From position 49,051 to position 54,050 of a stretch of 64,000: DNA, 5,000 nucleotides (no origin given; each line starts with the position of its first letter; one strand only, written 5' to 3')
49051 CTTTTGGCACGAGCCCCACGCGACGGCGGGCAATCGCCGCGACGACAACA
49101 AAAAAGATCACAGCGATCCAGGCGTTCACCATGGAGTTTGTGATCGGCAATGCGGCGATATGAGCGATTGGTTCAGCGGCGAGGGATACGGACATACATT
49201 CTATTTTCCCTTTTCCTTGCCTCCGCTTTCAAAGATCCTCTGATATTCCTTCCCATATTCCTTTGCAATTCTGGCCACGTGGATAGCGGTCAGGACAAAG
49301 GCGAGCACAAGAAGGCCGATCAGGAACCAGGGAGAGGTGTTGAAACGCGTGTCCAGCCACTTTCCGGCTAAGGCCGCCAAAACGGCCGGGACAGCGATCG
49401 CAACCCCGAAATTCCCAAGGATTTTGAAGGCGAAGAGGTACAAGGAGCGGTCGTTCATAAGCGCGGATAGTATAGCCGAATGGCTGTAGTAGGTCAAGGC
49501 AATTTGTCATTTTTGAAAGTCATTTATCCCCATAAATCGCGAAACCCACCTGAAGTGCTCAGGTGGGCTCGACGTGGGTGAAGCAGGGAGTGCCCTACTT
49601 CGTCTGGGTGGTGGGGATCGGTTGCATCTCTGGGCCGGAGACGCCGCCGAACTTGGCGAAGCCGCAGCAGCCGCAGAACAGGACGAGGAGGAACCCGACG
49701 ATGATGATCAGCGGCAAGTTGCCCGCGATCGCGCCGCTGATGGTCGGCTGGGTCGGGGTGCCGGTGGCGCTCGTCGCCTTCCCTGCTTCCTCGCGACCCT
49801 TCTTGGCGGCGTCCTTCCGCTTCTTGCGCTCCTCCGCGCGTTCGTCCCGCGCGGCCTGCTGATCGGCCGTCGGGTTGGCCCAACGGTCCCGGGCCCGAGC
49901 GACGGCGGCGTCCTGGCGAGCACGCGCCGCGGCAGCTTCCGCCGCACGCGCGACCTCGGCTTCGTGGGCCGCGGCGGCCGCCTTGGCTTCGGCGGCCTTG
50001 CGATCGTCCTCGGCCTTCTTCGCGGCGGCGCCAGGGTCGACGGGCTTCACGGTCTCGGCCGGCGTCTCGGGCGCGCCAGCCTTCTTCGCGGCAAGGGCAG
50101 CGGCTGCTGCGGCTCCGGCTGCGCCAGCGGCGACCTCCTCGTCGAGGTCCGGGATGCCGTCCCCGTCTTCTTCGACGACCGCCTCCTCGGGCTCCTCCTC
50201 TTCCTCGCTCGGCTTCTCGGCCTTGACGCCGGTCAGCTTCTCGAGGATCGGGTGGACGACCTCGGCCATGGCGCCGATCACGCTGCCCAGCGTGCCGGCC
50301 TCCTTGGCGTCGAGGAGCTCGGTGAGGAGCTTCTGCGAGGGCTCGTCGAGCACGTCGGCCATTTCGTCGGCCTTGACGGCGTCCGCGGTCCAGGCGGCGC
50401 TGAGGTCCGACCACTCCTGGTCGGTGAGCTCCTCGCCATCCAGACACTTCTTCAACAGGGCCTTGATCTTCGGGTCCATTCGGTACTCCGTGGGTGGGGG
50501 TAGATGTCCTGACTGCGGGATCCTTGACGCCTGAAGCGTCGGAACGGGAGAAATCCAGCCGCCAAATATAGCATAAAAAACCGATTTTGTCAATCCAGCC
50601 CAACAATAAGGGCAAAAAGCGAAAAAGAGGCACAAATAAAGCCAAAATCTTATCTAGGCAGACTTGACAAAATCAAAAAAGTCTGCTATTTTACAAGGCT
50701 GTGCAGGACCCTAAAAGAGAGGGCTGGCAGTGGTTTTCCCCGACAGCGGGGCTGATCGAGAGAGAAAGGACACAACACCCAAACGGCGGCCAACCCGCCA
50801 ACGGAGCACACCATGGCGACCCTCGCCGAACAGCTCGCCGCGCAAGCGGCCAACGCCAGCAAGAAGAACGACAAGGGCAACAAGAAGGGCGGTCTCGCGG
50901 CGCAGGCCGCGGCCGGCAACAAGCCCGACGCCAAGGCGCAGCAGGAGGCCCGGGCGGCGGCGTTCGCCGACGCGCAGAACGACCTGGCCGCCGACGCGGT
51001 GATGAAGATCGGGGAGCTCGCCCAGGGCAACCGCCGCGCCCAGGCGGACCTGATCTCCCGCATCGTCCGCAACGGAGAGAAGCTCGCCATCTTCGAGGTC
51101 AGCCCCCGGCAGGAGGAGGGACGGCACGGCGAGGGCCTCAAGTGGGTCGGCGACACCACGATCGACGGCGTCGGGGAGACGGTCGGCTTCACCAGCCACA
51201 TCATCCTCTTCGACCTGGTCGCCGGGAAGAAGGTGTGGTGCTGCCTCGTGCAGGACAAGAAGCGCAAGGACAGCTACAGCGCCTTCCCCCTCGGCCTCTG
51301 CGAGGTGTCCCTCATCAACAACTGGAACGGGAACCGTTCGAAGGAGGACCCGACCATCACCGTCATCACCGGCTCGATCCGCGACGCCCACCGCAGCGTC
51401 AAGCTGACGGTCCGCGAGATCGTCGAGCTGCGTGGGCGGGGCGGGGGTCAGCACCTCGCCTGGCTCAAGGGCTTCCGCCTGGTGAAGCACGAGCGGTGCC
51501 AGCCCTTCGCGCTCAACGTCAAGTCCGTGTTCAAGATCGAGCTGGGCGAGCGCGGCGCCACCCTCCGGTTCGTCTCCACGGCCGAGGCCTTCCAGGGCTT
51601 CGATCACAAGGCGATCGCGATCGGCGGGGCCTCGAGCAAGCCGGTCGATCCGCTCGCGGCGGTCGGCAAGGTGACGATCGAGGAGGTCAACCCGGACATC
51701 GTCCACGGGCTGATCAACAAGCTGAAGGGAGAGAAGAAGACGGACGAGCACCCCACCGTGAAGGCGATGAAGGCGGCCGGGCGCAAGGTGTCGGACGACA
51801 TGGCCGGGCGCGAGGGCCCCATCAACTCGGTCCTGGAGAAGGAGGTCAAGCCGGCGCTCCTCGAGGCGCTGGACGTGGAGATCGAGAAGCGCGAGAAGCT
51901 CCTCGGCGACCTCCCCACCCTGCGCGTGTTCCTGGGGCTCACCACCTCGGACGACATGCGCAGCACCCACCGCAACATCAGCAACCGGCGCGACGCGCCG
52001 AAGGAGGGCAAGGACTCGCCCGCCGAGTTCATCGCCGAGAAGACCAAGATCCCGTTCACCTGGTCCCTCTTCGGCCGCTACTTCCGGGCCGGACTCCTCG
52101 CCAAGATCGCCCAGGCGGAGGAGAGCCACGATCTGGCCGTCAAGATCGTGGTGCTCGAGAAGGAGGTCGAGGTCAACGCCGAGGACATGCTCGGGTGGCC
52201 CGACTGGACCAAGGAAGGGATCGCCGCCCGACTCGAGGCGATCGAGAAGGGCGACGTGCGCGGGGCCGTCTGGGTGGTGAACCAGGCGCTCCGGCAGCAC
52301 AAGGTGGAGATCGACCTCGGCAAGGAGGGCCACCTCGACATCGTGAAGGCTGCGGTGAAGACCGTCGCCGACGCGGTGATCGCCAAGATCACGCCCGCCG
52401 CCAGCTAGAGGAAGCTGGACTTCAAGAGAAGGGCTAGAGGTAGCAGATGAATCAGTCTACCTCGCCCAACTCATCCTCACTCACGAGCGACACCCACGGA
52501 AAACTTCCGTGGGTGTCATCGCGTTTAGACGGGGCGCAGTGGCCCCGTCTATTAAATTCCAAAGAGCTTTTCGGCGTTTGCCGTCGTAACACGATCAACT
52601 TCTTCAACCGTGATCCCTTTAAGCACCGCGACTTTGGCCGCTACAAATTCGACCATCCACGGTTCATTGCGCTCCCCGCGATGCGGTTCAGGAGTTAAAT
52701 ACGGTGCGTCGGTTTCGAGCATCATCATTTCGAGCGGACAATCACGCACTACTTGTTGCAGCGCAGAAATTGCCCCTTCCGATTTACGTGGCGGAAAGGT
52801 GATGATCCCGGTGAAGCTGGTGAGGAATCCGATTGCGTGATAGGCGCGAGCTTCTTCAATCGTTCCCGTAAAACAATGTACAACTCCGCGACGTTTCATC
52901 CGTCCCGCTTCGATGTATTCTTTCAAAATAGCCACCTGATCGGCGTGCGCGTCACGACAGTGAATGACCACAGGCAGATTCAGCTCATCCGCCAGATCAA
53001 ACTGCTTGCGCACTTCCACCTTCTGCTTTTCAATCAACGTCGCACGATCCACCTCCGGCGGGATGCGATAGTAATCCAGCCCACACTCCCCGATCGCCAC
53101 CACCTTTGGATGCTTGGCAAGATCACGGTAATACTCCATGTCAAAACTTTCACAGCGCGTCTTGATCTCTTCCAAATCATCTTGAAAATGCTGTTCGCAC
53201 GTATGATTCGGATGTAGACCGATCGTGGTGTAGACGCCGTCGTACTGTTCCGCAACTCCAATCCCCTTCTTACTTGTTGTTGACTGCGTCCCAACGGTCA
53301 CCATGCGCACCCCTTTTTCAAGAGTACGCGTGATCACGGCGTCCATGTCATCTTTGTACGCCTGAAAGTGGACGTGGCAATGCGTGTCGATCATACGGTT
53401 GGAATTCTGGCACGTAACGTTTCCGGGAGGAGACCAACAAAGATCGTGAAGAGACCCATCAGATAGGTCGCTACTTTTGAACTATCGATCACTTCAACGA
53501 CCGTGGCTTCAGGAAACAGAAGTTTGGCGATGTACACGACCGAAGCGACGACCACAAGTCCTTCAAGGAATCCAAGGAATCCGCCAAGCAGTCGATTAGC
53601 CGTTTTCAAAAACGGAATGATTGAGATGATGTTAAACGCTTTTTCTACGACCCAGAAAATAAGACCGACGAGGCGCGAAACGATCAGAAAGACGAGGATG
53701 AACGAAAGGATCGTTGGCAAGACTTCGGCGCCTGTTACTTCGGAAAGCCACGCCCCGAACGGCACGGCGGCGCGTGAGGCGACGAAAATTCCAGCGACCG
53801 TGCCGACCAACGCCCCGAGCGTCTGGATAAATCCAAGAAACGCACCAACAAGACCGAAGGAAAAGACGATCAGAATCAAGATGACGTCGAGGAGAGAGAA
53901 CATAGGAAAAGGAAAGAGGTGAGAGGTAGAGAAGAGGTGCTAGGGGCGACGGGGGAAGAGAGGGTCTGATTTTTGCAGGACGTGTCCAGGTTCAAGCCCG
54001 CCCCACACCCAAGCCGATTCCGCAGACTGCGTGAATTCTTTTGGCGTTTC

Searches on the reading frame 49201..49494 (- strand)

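Call 26: search_protein_families(library=pfam, proteins=[window:49201-49494:-], max_evalue=0.01)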
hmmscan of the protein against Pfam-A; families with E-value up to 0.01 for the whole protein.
window:49201-49494:- (97 aa): 1 family
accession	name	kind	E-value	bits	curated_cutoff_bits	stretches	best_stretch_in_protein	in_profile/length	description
PF09527.15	ATPase_gene1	-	3.4e-11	43.5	26.6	1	26-68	4-46/54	Putative F0F1-ATPase subunit Ca2+/Mg2+ transporter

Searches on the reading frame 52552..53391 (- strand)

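Call 73: search_protein_families(library=pfam, proteins=[window:52552-53391:-], max_evalue=0.00001)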
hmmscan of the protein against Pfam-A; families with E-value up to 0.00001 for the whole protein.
window:52552-53391:- (279 aa): 1 family
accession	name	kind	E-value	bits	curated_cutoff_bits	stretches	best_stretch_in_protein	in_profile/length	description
PF01026.27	TatD_DNase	-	3.5e-74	249.8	27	1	1-278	1-253/253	TatD related DNase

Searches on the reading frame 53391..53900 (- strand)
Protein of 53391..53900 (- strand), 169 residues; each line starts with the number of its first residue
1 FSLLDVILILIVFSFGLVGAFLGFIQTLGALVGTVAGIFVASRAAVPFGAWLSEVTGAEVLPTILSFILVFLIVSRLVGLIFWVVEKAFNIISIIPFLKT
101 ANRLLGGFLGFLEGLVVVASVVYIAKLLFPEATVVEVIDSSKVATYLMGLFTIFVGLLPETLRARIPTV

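Call 26: search_protein_families(library=pfam, proteins=[window:53391-53900:-], max_evalue=0.01)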
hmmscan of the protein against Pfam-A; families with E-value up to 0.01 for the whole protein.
window:53391-53900:- (169 aa): 1 family
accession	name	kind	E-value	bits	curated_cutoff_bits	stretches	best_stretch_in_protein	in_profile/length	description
PF02674.22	Colicin_V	-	4.6e-21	75.7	29.3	1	4-148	1-140/144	Colicin V production protein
